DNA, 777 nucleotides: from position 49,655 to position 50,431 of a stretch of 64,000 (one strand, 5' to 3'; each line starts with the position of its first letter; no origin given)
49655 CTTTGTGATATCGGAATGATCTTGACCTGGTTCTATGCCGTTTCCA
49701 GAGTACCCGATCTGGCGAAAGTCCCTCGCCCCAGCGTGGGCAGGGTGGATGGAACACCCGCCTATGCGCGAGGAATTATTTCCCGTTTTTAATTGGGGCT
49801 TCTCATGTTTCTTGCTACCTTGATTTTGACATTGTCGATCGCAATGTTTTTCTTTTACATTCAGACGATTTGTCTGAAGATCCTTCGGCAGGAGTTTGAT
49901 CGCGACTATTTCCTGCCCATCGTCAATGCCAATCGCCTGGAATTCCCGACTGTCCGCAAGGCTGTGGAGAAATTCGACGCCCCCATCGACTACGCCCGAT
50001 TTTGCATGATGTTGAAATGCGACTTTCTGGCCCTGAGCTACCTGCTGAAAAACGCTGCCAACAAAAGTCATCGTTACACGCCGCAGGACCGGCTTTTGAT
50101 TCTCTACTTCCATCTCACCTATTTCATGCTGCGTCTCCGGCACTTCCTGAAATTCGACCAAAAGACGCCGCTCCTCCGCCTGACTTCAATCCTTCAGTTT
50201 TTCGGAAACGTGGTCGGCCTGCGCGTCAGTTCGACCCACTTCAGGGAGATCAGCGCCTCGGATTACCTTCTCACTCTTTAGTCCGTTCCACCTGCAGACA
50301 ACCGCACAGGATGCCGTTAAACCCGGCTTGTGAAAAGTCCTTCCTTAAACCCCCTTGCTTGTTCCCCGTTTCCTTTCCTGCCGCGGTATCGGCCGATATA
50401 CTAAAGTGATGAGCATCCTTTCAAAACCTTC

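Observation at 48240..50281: Low-GC three-gene islet: signal/TM peptide with three perfectly conserved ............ repeats, plus a 7-TM and a 1-TM protein of no recognisable family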

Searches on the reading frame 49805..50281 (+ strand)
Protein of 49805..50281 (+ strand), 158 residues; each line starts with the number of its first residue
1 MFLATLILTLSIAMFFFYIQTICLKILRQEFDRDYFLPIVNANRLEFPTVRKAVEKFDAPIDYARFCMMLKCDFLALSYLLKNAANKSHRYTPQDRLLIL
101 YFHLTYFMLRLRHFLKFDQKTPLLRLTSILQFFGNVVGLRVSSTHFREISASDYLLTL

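Call 6: search_protein_families(library=pfam, proteins=[window:49805-50281:+], max_evalue=1)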
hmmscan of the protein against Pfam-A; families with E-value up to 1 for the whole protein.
window:49805-50281:+ (158 aa): 0 families

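Call 7: search_protein_families(library=ncbifam, proteins=[window:49805-50281:+], max_evalue=1)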
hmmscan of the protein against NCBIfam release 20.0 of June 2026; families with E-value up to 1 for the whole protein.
window:49805-50281:+ (158 aa): 3 families
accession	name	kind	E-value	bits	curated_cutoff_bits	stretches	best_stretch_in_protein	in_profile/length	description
NF000159.1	trim_DfrD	exception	0.0039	17.1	350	1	13-64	107-158/166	trimethoprim-resistant dihydrofolate reductase DfrD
NF000332.1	trim_DfrDGK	exception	0.0093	15.8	300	1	13-64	102-153/161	DfrD/DfrG/DfrK family trimethoprim-resistant dihydrofolate reductase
NF000143.1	trim_DfrG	exception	0.098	12.4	365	1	13-64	103-154/165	trimethoprim-resistant dihydrofolate reductase DfrG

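Call 14: find_homologous_proteins(query=window:49805-50281:+)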
Query window:49805-50281:+ (158 aa): 930 proteins with E <= 0.001 among 987 candidates; the best 120 are listed.
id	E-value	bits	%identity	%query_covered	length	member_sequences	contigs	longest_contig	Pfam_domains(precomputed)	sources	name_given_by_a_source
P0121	1.0e-88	313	91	100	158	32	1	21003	-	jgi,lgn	jgi:hypothetical protein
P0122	1.3e-88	313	91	100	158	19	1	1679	-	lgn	-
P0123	2.1e-88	312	91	100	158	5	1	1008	-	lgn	-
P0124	1.9e-87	309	90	100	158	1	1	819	-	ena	-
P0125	4.5e-87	308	90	100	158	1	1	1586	-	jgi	jgi:hypothetical protein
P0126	2.4e-85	302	87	100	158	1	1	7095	-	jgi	jgi:hypothetical protein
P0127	4.2e-85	301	85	100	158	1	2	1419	-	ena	-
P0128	4.6e-85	301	87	100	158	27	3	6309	-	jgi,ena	-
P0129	5.2e-85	301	86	100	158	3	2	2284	-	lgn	-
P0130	6.8e-85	301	89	100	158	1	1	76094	-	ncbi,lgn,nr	ncbi:MAG: hypothetical protein EPN47_06660 [Acidobacteria bacterium]|nr:MAG: hypothetical protein EP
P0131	1.7e-84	300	87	100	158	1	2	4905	-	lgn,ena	-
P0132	2.0e-84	299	86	100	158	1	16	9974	-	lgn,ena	-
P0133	3.8e-83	295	84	100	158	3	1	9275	-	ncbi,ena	-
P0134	4.8e-83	295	84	100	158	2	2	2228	-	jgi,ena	-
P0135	5.1e-83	295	86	100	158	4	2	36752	-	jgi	jgi:hypothetical protein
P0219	9.1e-55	203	61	100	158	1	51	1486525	-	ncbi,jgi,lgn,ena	ncbi:MAG: hypothetical protein WCD04_13610 [Terriglobia bacterium]|jgi:hypothetical protein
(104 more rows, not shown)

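Call 21: find_related_loci(query=A2, collection=metagenome_contigs, flank=4000)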
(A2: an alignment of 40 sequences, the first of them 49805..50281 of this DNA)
Query A2 (158 aa) in metagenome_contigs; peptide patterns used: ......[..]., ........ (x = any residue, [..] = any of these).
600 stretches matched a pattern (row limit reached: there are more); 377 encode a relative of the query (tblastn E <= 1e-3); the best 80 are kept; 80 distinct loci.
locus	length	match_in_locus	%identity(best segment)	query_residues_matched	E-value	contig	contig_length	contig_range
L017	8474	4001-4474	94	1-158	6e-99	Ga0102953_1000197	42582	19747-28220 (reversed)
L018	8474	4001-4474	93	1-158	1e-97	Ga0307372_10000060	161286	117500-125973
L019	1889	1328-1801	92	1-158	2e-100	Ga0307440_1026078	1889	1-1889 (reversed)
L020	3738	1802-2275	87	1-158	5e-93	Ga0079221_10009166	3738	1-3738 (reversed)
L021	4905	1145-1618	87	1-158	1e-91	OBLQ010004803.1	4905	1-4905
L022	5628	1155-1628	88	1-158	2e-91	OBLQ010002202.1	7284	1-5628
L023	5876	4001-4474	88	1-158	2e-91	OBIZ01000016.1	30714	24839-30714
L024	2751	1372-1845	84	1-158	1e-91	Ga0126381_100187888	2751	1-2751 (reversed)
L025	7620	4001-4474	79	1-158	3e-85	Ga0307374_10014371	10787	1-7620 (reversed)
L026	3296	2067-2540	79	1-158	4e-84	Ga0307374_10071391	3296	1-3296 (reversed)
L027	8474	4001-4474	81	1-158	7e-81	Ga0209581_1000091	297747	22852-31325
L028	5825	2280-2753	76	1-158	4e-80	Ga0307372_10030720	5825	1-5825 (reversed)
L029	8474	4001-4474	75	1-158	2e-79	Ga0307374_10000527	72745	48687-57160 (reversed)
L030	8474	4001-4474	73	1-158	3e-78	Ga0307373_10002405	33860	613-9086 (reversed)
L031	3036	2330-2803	74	1-158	1e-78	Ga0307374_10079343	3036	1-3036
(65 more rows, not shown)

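Call 25: predict_structure(alignment_id=A2)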
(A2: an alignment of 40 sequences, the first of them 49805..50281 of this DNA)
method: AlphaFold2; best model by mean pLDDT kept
length: 158 residues; sequences in the alignment: 40
mean_pLDDT: 83.6   pTM: 0.77
mean pLDDT of the five models: 83.6, 79.9, 69.1, 65.7, 51.9
residues with pLDDT >= 90: 49; 70-90: 91; 50-70: 15; < 50: 3
segments of 3 or more residues with pLDDT < 50: 147-149
pLDDT, mean of each block of 10 residues (from residue 1): 91 90 84 80 87 78 87 92 81 91 92 86 91 89 62 53
secondary structure, 60 per line:
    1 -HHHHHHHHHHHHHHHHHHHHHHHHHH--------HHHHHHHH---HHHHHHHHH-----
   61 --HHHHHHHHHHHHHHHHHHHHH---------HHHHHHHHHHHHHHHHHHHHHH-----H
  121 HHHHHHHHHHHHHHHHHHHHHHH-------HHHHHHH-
elements in order: H2-27 H36-43 H47-55 H63-83 H93-114 H120-143 H151-157

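Call 29: search_solved_structures(query=A2, max_evalue=10)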
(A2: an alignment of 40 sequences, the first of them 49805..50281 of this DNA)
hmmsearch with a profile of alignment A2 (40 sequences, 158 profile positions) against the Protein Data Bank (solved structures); distinct sequences matched with E-value up to 10: 0.

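Call 31: fold_search(model_id=the predicted structure, library=pdb)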
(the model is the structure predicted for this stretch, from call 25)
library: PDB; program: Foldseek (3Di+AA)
matches with E <= 10: 19; with E <= 0.001: 0
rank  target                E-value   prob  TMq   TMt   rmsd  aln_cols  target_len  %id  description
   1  3rqe_A                4.6e+00  0.09  0.31  0.28  10.2       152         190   18  Cerebral cavernous malformation 3 (CCM3) in complex with paxillin LD1 (released 2011-06-01)
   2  3rqf_A                4.6e+00  0.09  0.32  0.28  10.1       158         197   17  Cerebral cavernous malformation 3 (CCM3) in complex with paxillin LD2 (released 2011-06-01)
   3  8jw0_l                4.6e+00  0.02  0.13  0.10  10.3       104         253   13  PSI-AcpPCI supercomplex from Amphidinium carterae (released 2024-02-28)
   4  8ucs_G                4.8e+00  0.02  0.15  0.11  23.2       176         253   13  Cryo-EM structure of the flagellar MotAB stator bound to FliG (released 2024-01-24)
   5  6xpf_B                5.1e+00  0.07  0.28  0.19   8.8       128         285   16  Cryo-EM structure of human ZnT8 WT, in the absence of zinc, determined in heterogeneous conformations- one subunit in  (released 2020-08-05)
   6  7p1i_A                6.6e+00  0.03  0.17  0.08  14.2       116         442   15  Cryo EM structure of bison NHA2 in detergent and N-terminal extension helix (released 2022-01-26)
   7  6u88_A                6.9e+00  0.07  0.28  0.11  10.4       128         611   16  CBD-bound full-length rat TRPV2 in nanodiscs, state 2 (released 2019-10-16)
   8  1yo7_A                7.6e+00  0.06  0.22  0.28  11.0       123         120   12  Re-engineering topology of the homodimeric ROP protein into a single-chain 4-helix bundle (released 2005-02-15)
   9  6lm0_B                8.0e+00  0.04  0.21  0.17   9.6       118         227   14  The crystal structure of cyanorhodopsin (CyR) N2098R from cyanobacteria Calothrix sp. NIES-2098 (released 2020-10-21)
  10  6ivp_C                8.5e+00  0.04  0.23  0.15  19.6       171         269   13  Crystal structure of a membrane protein P262A (released 2019-11-06)
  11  5myd_B                8.9e+00  0.03  0.21  0.20  13.2       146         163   10  Convergent evolution involving dimeric and trimeric dUTPases in signalling. (released 2017-09-06)
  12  9wfa                  9.4e+00  0.04  0.22  0.17   7.5        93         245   19  Cryo-EM structure of psXR (released 2026-03-18)
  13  7sat_E                9.4e+00  0.02  0.19  0.30  14.1        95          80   17  Structure of PorLM, the proton-powered motor that drives Type IX protein secretion (released 2022-03-23)
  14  8fih_A                9.9e+00  0.08  0.28  0.40  10.1        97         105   14  Multi-state design of two-state switchable hinge proteins (released 2023-08-16)
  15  9az6_F                9.9e+00  0.06  0.27  0.23  12.7       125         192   12  F-actin-Talin(R13-DD) complex (released 2025-02-12)
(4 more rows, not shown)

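Call 32: find_encoding_contigs(protein=P0219, flank=8000, max_places=4)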
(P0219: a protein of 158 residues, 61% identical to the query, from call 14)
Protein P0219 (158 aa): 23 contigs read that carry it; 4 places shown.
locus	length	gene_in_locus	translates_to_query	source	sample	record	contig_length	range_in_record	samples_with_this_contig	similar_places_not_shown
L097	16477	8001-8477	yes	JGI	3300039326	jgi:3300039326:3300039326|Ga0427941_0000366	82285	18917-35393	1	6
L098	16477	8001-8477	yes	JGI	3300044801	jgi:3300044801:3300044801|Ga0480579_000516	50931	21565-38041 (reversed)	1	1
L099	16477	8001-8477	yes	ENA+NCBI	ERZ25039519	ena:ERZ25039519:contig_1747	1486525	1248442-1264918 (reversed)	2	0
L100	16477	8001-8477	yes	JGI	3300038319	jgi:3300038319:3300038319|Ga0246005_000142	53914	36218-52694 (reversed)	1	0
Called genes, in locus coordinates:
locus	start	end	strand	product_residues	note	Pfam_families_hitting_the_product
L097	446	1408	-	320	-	PF08240:ADH_N, PF16912:Glu_dehyd_C, PF00107:ADH_zinc_N, PF13602:ADH_zinc_N_2 (weak)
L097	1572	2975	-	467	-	PF12390:Se-cys_synth_N, PF03841:SelA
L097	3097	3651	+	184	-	-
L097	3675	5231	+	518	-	PF02142:MGS, PF01808:AICARFT_IMPCHas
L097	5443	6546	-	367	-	PF13519:VWA_2 (weak)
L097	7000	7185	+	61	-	-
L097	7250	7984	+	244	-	-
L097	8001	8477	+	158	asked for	-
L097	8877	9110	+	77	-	-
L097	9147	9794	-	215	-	PF01902:Diphthami_syn_2_N, PF28410:Diphthami_syn_2_C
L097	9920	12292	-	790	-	PF13620:CarboxypepD_reg, PF13715:CarbopepD_reg_2, PF17210:SdrD_B (weak), PF07715:Plug, PF00593:TonB_dep_Rec_b-barrel, PF14905:OMP_b-brl_3 (weak)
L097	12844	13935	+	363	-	PF13384:HTH_23 (weak), PF13518:HTH_28, PF13551:HTH_29 (weak), PF13565:HTH_32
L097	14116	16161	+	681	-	PF14559:TPR_19 (weak), PF13429:TPR_15, PF14559:TPR_19, PF13432:TPR_16, PF14559:TPR_19, PF23914:TPR_CcmH_CycH, PF25063:ARM_TT21_C, PF13432:TPR_16, +23 more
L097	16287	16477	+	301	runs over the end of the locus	PF00288:GHMP_kinases_N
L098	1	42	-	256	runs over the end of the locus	-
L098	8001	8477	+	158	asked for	-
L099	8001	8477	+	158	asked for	-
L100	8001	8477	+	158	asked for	-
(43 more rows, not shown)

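Call 36: search_protein_families(library=pfam, alignment_id=A2, max_evalue=1)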
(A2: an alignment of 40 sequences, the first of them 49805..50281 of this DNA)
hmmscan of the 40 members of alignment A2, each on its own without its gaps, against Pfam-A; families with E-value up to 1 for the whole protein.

A. member 1, window:49805-50281:+ (158 aa): 0 families

B. families by the number of members that match (of 40 scanned): 5 families
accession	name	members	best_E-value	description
PF17959.7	EF-hand_14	7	0.1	EF-hand domain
PF11857.13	DUF3377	1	0.094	Domain of unknown function (DUF3377)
PF22574.1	SPMIP8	1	0.2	Sperm microtubule inner protein 8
PF25542.1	zf-CCCH_12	1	0.2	CCCH zinc finger domain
PF11086.13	DUF2878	1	0.23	Protein of unknown function (DUF2878)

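Call 71: search_protein_families(library=padloc, proteins=[window:49805-50281:+], max_evalue=1)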
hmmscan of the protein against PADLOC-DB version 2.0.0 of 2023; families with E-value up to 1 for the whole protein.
window:49805-50281:+ (158 aa): 0 families
